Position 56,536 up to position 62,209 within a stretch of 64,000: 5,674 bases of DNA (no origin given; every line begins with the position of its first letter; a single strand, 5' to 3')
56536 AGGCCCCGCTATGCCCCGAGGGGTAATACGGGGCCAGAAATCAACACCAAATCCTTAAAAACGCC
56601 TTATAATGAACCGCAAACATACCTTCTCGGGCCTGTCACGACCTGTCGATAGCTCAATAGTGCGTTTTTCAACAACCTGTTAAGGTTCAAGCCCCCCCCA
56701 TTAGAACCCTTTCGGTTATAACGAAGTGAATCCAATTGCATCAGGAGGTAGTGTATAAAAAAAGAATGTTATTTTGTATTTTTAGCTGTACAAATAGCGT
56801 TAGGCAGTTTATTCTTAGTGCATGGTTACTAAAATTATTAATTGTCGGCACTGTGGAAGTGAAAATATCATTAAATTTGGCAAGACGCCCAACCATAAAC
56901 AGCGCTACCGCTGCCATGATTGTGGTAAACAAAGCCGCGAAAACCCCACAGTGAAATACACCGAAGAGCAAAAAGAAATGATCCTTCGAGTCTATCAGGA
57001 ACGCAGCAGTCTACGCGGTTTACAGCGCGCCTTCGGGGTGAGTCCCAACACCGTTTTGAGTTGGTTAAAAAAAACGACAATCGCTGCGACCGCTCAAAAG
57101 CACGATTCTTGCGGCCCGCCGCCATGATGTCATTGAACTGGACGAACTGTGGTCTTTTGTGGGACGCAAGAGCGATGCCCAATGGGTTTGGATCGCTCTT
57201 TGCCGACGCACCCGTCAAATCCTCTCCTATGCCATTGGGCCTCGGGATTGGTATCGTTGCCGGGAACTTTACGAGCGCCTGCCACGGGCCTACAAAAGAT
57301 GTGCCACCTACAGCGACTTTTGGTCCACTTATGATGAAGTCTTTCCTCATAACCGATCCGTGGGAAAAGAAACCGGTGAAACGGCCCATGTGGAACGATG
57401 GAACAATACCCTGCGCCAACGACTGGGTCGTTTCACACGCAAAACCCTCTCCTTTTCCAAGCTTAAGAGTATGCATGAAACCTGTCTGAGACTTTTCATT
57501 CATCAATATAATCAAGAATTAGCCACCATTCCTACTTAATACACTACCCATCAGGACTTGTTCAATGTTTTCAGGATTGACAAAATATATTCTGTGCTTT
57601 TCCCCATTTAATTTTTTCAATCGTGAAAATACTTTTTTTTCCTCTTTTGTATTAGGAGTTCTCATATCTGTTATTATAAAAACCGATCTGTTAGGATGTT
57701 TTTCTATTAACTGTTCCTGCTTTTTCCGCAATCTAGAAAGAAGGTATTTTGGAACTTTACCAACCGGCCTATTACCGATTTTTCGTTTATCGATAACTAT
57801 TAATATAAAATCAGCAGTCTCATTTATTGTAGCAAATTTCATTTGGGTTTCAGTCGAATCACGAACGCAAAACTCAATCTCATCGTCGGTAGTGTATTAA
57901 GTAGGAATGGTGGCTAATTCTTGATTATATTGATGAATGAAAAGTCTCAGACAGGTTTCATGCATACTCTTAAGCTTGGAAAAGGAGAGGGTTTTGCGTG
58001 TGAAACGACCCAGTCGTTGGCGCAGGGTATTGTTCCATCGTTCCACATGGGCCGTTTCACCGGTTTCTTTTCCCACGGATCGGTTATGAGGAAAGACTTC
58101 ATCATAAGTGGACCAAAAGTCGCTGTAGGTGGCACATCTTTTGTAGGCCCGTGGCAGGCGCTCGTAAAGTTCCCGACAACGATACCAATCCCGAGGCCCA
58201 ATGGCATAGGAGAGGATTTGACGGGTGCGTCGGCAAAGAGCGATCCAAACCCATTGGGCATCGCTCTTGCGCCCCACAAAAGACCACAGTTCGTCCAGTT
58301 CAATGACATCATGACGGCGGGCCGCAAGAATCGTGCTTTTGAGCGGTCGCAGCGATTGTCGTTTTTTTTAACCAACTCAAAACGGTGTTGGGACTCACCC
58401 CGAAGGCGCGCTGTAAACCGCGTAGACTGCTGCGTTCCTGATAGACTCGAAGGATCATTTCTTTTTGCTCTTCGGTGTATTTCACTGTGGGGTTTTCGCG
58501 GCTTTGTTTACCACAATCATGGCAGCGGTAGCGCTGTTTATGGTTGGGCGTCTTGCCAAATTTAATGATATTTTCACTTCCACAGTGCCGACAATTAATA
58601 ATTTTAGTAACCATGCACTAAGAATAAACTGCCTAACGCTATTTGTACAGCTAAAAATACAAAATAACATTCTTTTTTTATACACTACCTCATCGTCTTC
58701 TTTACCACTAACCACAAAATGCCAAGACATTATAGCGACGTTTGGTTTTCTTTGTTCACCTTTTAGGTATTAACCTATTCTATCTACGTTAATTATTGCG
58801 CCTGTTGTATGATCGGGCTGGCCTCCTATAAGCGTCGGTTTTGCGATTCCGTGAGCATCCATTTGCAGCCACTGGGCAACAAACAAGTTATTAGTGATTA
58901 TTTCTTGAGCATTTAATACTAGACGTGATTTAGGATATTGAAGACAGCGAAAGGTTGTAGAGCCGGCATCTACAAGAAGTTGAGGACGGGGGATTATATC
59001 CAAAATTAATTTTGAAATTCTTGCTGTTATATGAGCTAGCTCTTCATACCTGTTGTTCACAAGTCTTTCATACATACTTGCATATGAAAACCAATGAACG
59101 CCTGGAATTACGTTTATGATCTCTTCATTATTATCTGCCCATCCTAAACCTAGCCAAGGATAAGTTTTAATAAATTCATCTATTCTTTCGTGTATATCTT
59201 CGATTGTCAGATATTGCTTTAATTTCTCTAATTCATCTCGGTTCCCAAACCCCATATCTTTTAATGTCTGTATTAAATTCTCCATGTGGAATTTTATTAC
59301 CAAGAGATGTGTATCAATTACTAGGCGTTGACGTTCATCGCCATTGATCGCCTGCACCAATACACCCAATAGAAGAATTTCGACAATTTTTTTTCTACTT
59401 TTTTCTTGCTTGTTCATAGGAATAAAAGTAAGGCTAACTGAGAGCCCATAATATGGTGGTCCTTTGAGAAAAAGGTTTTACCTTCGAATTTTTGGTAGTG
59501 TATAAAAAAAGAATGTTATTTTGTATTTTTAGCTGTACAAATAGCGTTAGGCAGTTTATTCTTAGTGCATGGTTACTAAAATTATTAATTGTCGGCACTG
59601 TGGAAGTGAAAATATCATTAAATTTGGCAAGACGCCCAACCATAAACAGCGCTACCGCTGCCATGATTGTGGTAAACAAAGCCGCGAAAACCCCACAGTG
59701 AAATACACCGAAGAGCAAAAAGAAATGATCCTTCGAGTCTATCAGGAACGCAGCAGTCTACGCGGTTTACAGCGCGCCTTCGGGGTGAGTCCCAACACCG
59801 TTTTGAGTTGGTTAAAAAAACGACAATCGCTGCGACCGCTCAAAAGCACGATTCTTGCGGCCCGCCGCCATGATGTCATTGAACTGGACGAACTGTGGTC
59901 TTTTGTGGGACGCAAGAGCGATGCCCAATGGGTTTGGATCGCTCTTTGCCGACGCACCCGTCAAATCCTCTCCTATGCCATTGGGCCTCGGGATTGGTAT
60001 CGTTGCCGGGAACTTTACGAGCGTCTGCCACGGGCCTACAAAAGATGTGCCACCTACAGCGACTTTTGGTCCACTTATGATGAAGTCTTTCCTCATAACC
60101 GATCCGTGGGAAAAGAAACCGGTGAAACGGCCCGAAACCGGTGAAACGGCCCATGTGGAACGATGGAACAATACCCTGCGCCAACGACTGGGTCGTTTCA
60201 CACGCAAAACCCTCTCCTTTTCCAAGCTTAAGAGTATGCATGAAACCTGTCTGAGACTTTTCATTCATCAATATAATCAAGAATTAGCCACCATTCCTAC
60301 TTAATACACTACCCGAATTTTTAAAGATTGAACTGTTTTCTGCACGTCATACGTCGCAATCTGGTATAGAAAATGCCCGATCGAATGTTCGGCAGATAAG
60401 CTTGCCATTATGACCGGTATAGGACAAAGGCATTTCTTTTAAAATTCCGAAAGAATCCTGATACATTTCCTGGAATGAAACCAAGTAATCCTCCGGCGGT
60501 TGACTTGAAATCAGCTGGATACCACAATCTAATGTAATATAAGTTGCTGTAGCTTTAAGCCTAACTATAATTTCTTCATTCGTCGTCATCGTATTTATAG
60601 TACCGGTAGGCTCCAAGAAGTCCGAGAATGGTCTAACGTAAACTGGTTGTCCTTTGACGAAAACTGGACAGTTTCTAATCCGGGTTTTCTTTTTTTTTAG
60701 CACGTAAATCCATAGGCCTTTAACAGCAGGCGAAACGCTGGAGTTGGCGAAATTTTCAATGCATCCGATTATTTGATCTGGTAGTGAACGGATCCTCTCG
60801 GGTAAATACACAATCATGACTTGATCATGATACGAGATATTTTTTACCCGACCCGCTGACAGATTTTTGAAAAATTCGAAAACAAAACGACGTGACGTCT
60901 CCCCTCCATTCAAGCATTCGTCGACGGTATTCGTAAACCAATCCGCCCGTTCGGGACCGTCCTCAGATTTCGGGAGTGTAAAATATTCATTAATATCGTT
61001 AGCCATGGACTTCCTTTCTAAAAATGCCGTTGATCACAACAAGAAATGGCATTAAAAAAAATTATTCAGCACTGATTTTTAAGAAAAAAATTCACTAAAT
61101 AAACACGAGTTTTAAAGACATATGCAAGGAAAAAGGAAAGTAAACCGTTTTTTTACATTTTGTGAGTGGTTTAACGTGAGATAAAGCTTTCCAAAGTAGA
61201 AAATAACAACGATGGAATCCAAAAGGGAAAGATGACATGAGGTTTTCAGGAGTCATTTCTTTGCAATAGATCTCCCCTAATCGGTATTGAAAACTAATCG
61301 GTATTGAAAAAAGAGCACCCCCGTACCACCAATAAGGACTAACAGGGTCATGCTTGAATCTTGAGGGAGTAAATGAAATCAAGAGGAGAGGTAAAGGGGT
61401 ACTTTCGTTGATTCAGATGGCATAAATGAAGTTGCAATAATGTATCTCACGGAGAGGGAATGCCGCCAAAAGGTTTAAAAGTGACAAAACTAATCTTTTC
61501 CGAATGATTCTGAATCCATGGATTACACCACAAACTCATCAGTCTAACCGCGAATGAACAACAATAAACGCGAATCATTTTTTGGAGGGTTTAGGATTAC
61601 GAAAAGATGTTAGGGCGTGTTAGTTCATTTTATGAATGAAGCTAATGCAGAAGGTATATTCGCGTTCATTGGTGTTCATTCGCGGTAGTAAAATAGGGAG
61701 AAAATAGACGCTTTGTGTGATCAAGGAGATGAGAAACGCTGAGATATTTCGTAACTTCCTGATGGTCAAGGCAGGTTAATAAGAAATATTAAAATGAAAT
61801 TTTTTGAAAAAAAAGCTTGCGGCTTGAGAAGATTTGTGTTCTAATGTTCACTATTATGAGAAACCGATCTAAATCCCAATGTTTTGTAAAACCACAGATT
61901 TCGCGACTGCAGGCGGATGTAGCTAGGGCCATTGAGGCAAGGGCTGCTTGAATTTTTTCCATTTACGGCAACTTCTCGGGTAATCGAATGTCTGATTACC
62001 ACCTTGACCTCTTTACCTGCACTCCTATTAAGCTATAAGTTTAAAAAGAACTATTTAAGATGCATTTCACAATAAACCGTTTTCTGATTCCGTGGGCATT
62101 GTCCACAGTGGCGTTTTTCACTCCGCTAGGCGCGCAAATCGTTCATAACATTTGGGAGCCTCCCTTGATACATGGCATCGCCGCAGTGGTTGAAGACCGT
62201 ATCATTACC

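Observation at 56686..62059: AT-rich island between mfd and the surA-like gene, carrying an uncharacterised two-gene cassette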

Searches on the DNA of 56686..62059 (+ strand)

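Call 3: search_dna_similar(query=window:56686-62059:+, collection=ecoli_genomes, mode=near, max_rows=20)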
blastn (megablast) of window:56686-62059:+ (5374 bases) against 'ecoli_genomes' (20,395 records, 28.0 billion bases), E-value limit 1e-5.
No match.
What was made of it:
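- Closest known: IS1 family. Different: It is a verrucomicrobial lineage with no nucleotide match in E. coli genomes (call 3).
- Tried and rejected: E. coli or Shigella origin, suggested by 'IS1': megablast of the region against 5,426 E. coli genomes found no match (call 3).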

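Call 76: search_rna_families(sources=[L009, L010], threshold=evalue, max_evalue=1)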
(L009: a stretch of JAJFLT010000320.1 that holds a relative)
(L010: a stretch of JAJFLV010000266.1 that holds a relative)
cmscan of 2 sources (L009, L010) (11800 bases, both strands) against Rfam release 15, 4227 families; matches with E-value up to 1: 4.
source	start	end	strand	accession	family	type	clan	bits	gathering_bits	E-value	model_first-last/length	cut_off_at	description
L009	3488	3570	+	RF00005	tRNA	Gene; tRNA;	CL00001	55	29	7.8e-10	1-71/71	no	tRNA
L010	2845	2927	+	RF00005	tRNA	Gene; tRNA;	CL00001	53.9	29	1.5e-09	1-71/71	no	tRNA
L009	3523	3570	-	RF04351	Plastid-psbl-rps4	Cis-reg;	-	25.4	68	0.094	1-53/53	no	Plastid-psbl-rps4 3UTR RNA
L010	826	971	+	RF02377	SurA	Gene; sRNA;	-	20.3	100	0.056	1-279/279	no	SurA sRNA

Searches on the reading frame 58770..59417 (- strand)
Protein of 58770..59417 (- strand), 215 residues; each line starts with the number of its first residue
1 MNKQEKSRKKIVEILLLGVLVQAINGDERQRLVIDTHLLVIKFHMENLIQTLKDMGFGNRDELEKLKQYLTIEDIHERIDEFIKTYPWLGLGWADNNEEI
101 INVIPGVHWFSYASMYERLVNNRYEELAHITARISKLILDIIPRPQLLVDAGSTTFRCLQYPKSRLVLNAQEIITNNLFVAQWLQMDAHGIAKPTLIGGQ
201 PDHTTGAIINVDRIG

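Call 16: list_cluster_members(proteins=[P0001, window:58770-59417:-, window:62060-63058:+])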
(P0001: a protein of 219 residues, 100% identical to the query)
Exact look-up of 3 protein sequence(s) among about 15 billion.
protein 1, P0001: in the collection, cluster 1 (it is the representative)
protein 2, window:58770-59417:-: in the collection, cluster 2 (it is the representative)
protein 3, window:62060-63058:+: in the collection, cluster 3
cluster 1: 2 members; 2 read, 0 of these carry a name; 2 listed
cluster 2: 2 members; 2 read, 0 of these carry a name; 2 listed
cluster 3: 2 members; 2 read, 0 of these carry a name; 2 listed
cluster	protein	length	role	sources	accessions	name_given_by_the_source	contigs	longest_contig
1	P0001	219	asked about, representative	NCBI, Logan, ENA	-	-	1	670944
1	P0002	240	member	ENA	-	-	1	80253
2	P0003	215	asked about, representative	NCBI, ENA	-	-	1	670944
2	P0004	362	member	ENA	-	-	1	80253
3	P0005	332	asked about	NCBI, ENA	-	-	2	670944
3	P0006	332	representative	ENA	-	-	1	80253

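Call 37: search_protein_families(library=pfam, max_evalue=0.01, proteins=[L029:8637-9245:-, L029:8074-8616:-, L029:8141-8683:-, L029:6053-7879:-, L029:4641-5636:+, L029:3714-4637:+, L029:1765-2490:+, L029:5614-6051:+, L003:5258-5887:+, L002:5455-6294:-])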
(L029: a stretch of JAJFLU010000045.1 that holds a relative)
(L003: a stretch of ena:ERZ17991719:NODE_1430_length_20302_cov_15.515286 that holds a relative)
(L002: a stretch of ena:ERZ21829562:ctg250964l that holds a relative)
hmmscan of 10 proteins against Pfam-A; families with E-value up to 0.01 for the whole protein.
L029:8637-9245:- (202 aa): 2 families
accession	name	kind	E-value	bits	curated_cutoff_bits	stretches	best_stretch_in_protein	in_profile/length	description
PF13683.12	rve_3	-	5.2e-14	52.2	26.5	1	101-164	2-61/67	Integrase core domain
PF13333.12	rve_2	-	3.5e-05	24.3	22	1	119-173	1-49/56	Integrase core domain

L029:8074-8616:- (180 aa): 3 families
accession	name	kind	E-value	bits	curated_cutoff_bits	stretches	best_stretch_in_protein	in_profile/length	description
PF03050.20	DDE_Tnp_IS66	-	6.9e-13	49.1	23.1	1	85-139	1-54/284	Transposase IS66 family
PF13005.12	zf-IS66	-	0.00013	22.7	27.3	1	36-63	12-40/46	zinc-finger binding domain of transposase IS66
PF13007.12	LZ_Tnp_IS66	-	0.0072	17.5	22.9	0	3-21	53-71/71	Transposase C of IS166 homeodomain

L029:8141-8683:- (180 aa): 0 families

L029:6053-7879:- (608 aa): 0 families

L029:4641-5636:+ (331 aa): 2 families
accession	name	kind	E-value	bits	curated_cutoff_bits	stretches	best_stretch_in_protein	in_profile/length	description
PF00586.29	AIRS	-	1.3e-20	74.3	24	1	40-145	1-97/112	AIR synthase related protein, N-terminal domain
PF02769.27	AIRS_C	-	3.4e-05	24.5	23.1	1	181-300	37-149/156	AIR synthase related protein, C-terminal domain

L029:3714-4637:+ (307 aa): 2 families
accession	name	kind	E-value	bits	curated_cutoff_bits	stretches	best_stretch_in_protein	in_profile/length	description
PF02517.21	Rce1-like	-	4.6e-22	78.5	22.4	1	191-276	5-92/93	Type II CAAX prenyl endopeptidase Rce1-like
PF08114.16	PMP1_2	-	0.0025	18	22.3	0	24-49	15-40/43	ATPase proteolipid family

L029:1765-2490:+ (241 aa): 0 families

L029:5614-6051:+ (145 aa): 5 families
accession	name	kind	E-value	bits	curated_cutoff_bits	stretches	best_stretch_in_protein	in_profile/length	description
PF02367.23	TsaE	-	2e-34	118.7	26.6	1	14-133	2-121/128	Threonylcarbamoyl adenosine biosynthesis protein TsaE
PF13191.12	AAA_16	-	0.0012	19.8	32.6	1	17-58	7-49/167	AAA ATPase domain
PF00910.28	RNA_helicase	-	0.0017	19.2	21.5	1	36-92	1-66/105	RNA helicase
PF13481.12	AAA_25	-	0.0028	17.8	27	1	16-57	16-57/195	AAA domain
PF00004.35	AAA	-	0.0033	18.3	21.2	1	37-60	2-25/131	ATPase family associated with various cellular activities (AAA)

L003:5258-5887:+ (209 aa): 0 families

L002:5455-6294:- (279 aa): 4 families
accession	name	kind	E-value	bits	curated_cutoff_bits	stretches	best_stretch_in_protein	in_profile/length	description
PF04002.20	RadC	-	3.4e-37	127.5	22.1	2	186-277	36-120/121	RadC-like JAB domain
PF20582.4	UPF0758_N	-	4.5e-22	78.4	27.1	1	21-96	2-76/77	UPF0758 N-terminal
PF21827.1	New_glue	-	7.8e-07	29.2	31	1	160-204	29-76/94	New glue protein family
PF05086.17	Dicty_REP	-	0.0015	17.1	21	1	94-194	186-282/911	Dictyostelium (Slime Mold) REP protein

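Call 80: search_protein_families(library=padloc, max_evalue=0.1, proteins=[L038:9209-9781:-, L003:5258-5884:+, P0010, P0008, P0007, L003:106-972:+])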
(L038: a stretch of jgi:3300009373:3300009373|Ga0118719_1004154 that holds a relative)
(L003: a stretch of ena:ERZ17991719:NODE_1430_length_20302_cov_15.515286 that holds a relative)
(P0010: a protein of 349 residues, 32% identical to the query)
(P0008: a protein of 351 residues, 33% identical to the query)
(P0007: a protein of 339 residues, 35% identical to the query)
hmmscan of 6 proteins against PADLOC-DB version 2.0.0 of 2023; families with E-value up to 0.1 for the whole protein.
L038:9209-9781:- (191 aa): 0 families

L003:5258-5884:+ (209 aa): 0 families

P0010 (349 aa): 0 families

P0008 (351 aa): 0 families

P0007 (339 aa): 0 families

L003:106-972:+ (289 aa): 0 families

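Call 81: search_protein_families(library=pfam, max_evalue=0.001, proteins=[L043:2332-5304:-, L043:1988-2368:-, L038:9209-9781:-, L038:5567-5860:+])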
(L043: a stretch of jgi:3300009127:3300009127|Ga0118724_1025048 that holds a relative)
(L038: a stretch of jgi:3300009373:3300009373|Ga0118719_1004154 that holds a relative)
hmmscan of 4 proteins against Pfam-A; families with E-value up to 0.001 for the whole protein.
L043:2332-5304:- (990 aa): 9 families
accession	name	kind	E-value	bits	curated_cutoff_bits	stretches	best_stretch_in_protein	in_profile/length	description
PF00158.32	Sigma54_activat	-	4.2e-65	219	20.2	1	791-958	1-168/168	Sigma-54 interaction domain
PF07494.17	Reg_prop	-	4.2e-30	100.4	20.4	0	605-627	1-23/24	Two component regulator propeller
PF14532.12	Sigma54_activ_2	-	4.8e-18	66.2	25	1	792-961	1-137/138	Sigma-54 interaction domain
PF07495.19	Y_Y_Y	-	1.3e-06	28.6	26.6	1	712-769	5-64/65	Y_Y_Y domain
PF13191.12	AAA_16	-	1.8e-05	25.8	32.6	1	792-909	3-122/167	AAA ATPase domain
PF07728.20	AAA_5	-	6.8e-05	23.3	22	1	815-933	2-123/139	AAA domain (dynein-related subfamily)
PF00004.35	AAA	-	8.5e-05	23.5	21.2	1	815-938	1-117/131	ATPase family associated with various cellular activities (AAA)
PF01078.27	Mg_chelatase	-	0.00054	19.9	20.3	0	870-932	93-157/207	Magnesium chelatase, subunit ChlI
PF08450.18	SGL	-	0.00086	19.4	26.3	0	197-343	47-212/246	SMP-30/Gluconolactonase/LRE-like region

L043:1988-2368:- (126 aa): 2 families
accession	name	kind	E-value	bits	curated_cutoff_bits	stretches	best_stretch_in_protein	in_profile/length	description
PF25601.1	AAA_lid_14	-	3.1e-15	56.2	27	1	7-55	23-72/87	AAA+ ATPase lid domain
PF02954.25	HTH_8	-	2.4e-08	34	22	1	75-117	2-41/42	Bacterial regulatory protein, Fis family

L038:9209-9781:- (191 aa): 0 families

L038:5567-5860:+ (97 aa): 1 family
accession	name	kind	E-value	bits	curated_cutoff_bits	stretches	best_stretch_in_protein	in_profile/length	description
PF22513.2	FitA-like_RHH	-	0.00081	19.7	27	0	21-48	4-31/39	Antitoxin FitA-like, ribbon-helix-helix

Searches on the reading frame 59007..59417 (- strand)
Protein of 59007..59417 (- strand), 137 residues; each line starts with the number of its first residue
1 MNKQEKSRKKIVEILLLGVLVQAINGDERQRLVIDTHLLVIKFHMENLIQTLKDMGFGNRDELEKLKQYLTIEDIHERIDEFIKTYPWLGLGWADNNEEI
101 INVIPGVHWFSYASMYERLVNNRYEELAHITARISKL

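Call 102: search_protein_families(library=pfam, max_evalue=10, proteins=[window:59007-59417:-])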
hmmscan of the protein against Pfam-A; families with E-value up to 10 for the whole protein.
seq(137 aa): 0 families
